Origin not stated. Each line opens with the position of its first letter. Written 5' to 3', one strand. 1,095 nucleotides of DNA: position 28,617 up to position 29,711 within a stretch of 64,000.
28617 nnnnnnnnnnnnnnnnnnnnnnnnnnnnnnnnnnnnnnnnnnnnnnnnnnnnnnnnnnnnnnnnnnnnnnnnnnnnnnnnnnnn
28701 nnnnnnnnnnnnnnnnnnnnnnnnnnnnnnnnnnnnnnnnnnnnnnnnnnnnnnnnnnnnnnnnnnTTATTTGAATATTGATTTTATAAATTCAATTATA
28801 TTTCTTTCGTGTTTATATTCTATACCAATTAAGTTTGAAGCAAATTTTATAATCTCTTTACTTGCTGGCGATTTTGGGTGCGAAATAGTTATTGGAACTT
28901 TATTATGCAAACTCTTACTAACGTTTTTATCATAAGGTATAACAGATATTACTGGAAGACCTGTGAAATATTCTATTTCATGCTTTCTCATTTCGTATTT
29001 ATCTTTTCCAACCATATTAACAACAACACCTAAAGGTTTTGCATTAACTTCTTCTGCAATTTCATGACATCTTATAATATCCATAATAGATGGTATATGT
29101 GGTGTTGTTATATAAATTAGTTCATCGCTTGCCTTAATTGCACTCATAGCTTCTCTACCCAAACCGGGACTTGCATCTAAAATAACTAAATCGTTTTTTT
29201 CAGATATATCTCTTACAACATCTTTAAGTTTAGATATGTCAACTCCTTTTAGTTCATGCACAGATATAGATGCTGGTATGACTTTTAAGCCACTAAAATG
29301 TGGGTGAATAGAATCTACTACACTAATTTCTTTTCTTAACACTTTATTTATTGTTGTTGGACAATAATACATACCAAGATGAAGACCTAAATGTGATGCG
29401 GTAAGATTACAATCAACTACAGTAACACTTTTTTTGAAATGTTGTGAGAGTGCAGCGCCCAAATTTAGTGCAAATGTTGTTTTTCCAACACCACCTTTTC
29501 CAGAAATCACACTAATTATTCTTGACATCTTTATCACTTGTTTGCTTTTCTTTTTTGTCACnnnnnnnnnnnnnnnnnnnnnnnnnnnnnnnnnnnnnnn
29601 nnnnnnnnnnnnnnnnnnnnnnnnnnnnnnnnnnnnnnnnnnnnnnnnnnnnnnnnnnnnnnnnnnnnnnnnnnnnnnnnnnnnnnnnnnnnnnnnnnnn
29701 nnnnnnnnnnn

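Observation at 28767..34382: Tightly coupled five-gene operon joining three envelope proteins and a small conserved protein to a MinD/ParA ATPase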

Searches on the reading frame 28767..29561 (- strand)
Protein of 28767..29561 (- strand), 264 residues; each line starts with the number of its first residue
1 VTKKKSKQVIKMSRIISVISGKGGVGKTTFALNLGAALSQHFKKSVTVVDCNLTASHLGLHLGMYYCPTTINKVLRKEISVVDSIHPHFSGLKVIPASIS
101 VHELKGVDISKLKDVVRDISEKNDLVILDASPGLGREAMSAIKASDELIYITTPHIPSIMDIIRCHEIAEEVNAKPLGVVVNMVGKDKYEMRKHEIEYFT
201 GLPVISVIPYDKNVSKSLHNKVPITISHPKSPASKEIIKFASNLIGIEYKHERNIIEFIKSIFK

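Call 3: search_protein_families(library=pfam, proteins=[window:28767-29561:-], max_evalue=1)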
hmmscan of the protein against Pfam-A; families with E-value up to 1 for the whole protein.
window:28767-29561:- (264 aa): 22 families
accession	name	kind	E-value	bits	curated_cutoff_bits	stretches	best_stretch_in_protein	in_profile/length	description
PF01656.29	CbiA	-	1.5e-20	73.9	25.4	1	16-223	1-124/125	CobQ/CobB/MinD/ParA nucleotide binding domain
PF10609.15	ParA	-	2.1e-20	73.6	27.1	1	12-244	2-245/246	NUBPL iron-transfer P-loop NTPase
PF13614.12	AAA_31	-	1.4e-18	67.9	27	1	14-155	2-150/177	AAA domain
PF00142.24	Fer4_NifH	-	1.8e-06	28.1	25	1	18-84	4-73/271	4Fe-4S iron sulfur cluster binding proteins, NifH/frxC family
PF06564.18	CBP_BcsQ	-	1.1e-05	25.6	21.3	1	20-241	8-230/234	Cellulose biosynthesis protein BcsQ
PF02374.21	ArsA_ATPase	-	2e-05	24.4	24.3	1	18-47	5-34/305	Anion-transporting ATPase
PF09140.17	MipZ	-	2.6e-05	24.1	20.7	1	15-161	2-135/262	ATPase MipZ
PF13500.12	AAA_26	-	0.00012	22.4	27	1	159-215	142-195/198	AAA domain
PF03796.21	DnaB_C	-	0.00024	21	27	1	17-129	22-136/255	DnaB-like helicase C terminal domain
PF20720.3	nSTAND3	-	0.0012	19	27.2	1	8-41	12-44/155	Novel STAND NTPase 3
PF13401.12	AAA_22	-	0.0017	19.1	27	1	16-53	7-43/130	AAA domain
PF13481.12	AAA_25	-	0.0022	18.1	27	1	16-39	35-58/195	AAA domain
PF16575.11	CLP1_P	-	0.005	17.1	26.6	1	21-59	1-38/188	mRNA cleavage and polyadenylation factor CLP1 P-loop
PF05496.18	RuvB_N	-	0.0054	16.9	27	0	118-157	28-67/159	Holliday junction DNA helicase RuvB P-loop domain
PF13238.12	AAA_18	-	0.0089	16.9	29.4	1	18-63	2-40/128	AAA domain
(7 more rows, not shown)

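Call 4: search_protein_families(library=ncbifam, proteins=[window:28767-29561:-], max_evalue=1)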
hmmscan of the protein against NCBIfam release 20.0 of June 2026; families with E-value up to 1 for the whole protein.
window:28767-29561:- (264 aa): 49 families (the best 25 are shown)
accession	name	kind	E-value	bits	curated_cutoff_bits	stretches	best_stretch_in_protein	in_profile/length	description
TIGR01969.1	minD_arch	subfamily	4e-67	226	201.75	1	14-254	1-240/251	cell division ATPase MinD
TIGR01968.1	minD_bact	equivalog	3.3e-26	92.2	212.9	1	14-251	2-243/261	septum site-determining protein MinD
NF041136.1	MrpORP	equivalog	1.4e-16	60.8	450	1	12-248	4-252/365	iron-sulfur cluster carrier protein MrpORP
NF041546.1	ParA_partition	equivalog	2.8e-15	56.4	180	2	15-53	1-38/203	ParA family partition ATPase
TIGR03815.1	CpaE_hom_Actino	equivalog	6.8e-14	51.7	154.45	1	11-219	109-316/340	septum site-determining protein Ssd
NF008079.0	PRK10818.1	equivalog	4.5e-12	45.9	508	1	12-166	1-157/270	septum site-determining protein MinD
TIGR03371.1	cellulose_yhjQ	equivalog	1.7e-11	44.1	157.85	1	15-244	3-241/246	cellulose biosynthesis protein BcsQ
TIGR03018.1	pepcterm_TyrKin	hypoth_equivalog_domain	2.7e-10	39.9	230.65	1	6-144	28-170/207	XrtA-associated tyrosine autokinase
TIGR03453.1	partition_RepA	equivalog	3.7e-09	35.9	348.45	1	12-168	103-280/387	plasmid partitioning protein RepA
NF008669.0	PRK11670.1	equivalog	5.2e-08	32.2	348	1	8-184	102-279/369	iron-sulfur cluster carrier protein ApbC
NF033200.1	F430_CfbC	exception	1.1e-07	31.5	402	1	19-246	5-240/260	Ni-sirohydrochlorin a,c-diamide reductive cyclase ATP-dependent reductase subunit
NF047398.1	AAA_KGGVGR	domain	4.8e-07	30.3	90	1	14-55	3-43/190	KGGVGR-motif variant AAA ATPase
NF041283.1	PrgP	equivalog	6.3e-07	29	400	1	12-151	1-152/297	ParA superfamily DNA segregation protein PrgP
TIGR01007.1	eps_fam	subfamily_domain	8.6e-07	28.7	108.05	1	13-189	17-195/204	polysaccharide biosynthesis tyrosine autokinase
TIGR01287.1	nifH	equivalog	3e-06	26.8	394.35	1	19-78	5-62/275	nitrogenase iron protein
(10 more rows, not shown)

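Call 34: search_solved_structures(query=window:28767-29528:-, max_evalue=1e-10)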
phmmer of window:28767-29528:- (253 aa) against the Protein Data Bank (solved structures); distinct sequences matched with E-value up to 1e-10: 12.
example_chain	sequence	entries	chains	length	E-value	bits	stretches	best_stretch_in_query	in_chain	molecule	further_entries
1hyq_A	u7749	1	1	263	1.8e-46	161.8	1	1-235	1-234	CELL DIVISION INHIBITOR (MIND-1)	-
1g3q_A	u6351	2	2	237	1e-32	116.8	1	1-232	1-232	CELL DIVISION INHIBITOR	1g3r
1ion_A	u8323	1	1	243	9.8e-31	110.3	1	1-232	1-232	PROBABLE CELL DIVISION INHIBITOR MIND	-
4v03_A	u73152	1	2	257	1.8e-16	63.7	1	1-236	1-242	SITE-DETERMINING PROTEIN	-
4v02_A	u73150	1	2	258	4.7e-16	62.3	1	1-236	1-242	SITE-DETERMINING PROTEIN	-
5j1j_A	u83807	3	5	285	4.5e-15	59.1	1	3-225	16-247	Site-determining protein | Transcriptional antiactivator FleN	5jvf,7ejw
8pb9_A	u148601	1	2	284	1.2e-14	57.7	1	3-225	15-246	Antiactivator FleN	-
8p53_A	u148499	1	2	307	1.5e-14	57.4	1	3-225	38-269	Antiactivator FleN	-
3ea0_A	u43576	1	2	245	3.2e-14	56.3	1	3-236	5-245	ATPase, ParA family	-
4rz2_A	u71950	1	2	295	3.7e-14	56.1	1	3-230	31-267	Site-determining protein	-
4rz3_A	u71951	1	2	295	9.6e-14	54.7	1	3-230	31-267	Site-determining protein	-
8ray_B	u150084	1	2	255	9.9e-11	44.9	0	2-138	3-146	ParA family protein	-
